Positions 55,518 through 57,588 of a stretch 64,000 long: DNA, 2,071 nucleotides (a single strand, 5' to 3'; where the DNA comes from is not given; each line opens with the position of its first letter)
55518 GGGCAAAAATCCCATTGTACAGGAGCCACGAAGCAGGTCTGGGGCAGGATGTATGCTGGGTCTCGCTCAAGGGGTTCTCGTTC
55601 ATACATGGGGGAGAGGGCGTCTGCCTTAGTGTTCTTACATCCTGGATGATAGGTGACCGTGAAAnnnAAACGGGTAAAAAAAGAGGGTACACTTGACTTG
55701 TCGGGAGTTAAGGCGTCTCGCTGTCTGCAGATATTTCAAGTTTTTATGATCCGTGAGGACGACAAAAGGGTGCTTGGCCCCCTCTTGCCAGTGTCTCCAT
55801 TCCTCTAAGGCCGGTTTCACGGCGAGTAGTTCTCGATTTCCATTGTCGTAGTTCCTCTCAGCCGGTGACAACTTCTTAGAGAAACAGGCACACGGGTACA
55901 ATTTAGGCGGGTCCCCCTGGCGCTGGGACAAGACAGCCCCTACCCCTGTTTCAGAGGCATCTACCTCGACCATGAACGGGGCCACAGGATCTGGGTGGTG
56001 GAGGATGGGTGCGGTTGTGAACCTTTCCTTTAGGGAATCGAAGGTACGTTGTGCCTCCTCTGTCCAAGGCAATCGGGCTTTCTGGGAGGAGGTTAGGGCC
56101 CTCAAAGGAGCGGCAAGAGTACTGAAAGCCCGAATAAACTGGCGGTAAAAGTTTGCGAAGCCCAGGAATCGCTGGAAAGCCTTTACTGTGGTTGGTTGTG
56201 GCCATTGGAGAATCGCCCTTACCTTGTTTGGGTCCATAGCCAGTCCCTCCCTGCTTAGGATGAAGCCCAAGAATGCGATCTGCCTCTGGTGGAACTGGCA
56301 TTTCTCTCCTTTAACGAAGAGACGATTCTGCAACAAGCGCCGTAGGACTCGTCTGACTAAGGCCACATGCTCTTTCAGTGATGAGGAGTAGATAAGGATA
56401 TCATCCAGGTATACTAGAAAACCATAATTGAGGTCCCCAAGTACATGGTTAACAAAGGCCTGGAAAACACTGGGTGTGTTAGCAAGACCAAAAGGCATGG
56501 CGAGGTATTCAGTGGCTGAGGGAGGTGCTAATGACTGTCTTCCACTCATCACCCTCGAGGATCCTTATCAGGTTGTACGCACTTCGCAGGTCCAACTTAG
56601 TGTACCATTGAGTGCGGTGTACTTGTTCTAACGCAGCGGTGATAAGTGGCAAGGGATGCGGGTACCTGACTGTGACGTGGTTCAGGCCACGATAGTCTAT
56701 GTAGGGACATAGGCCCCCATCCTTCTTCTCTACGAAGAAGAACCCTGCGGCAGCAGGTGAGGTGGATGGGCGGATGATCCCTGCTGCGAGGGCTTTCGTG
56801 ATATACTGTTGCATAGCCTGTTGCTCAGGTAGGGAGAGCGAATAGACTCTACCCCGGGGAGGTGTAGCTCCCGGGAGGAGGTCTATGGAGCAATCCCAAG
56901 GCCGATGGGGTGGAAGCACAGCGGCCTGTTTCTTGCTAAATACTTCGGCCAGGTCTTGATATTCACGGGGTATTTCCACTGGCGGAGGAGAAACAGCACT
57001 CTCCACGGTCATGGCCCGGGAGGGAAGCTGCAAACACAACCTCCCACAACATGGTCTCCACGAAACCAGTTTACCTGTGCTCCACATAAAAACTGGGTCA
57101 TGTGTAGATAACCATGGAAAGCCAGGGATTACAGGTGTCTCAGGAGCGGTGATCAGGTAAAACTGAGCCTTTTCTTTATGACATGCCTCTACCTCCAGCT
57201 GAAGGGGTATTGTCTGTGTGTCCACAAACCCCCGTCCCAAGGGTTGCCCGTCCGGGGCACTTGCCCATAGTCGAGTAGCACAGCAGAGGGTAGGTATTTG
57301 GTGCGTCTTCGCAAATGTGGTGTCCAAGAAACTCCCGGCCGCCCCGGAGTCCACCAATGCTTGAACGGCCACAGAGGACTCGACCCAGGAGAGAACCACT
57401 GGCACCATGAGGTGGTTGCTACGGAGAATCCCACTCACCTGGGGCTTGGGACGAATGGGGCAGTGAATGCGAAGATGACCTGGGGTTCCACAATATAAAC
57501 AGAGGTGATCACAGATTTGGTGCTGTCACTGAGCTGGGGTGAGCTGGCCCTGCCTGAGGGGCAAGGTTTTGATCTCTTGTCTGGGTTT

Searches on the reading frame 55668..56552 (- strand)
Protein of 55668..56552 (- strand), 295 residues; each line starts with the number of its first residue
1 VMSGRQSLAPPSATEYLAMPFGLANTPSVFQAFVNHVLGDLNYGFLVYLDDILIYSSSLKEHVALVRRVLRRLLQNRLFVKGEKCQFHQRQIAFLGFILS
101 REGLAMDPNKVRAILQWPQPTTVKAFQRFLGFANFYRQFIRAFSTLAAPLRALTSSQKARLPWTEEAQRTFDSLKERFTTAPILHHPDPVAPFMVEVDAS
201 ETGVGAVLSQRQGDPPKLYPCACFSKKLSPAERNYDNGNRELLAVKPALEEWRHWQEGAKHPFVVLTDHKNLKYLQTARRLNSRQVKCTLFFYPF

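Call 33: search_protein_families(library=pfam, proteins=[window:55668-56552:-], max_evalue=0.001)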
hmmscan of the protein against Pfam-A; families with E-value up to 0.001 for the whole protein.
window:55668-56552:- (295 aa): 3 families
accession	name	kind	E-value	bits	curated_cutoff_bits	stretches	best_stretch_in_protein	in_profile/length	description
PF17919.7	RT_RNaseH_2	-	2.8e-33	114.4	29.8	1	163-263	1-98/100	RNase H-like domain found in reverse transcriptase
PF17917.7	RT_RNaseH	-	5.2e-28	97.7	24.8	1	188-292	1-102/105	RNase H-like domain found in reverse transcriptase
PF00078.32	RVT_1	-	6.1e-19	69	29.6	1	14-99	114-205/205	Reverse transcriptase (RNA-dependent DNA polymerase)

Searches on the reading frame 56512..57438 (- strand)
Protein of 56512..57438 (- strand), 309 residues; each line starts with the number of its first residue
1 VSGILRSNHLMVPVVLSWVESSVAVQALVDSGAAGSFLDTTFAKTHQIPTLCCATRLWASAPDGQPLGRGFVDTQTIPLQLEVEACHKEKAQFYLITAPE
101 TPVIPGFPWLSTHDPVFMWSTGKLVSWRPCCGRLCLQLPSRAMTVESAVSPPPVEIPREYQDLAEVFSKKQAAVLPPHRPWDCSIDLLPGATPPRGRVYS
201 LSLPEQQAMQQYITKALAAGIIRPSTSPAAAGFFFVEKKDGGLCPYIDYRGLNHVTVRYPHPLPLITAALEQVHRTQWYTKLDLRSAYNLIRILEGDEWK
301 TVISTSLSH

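Call 33: search_protein_families(library=pfam, proteins=[window:56512-57438:-], max_evalue=0.001)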
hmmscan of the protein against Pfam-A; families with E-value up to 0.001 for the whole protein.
window:56512-57438:- (309 aa): 2 families
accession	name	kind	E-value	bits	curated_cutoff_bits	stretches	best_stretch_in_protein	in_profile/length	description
PF00078.32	RVT_1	-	0.00012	22.3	29.6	1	237-306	2-97/205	Reverse transcriptase (RNA-dependent DNA polymerase)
PF08284.16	RVP_2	-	0.00062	20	20.3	0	22-111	30-115/136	Retroviral aspartyl protease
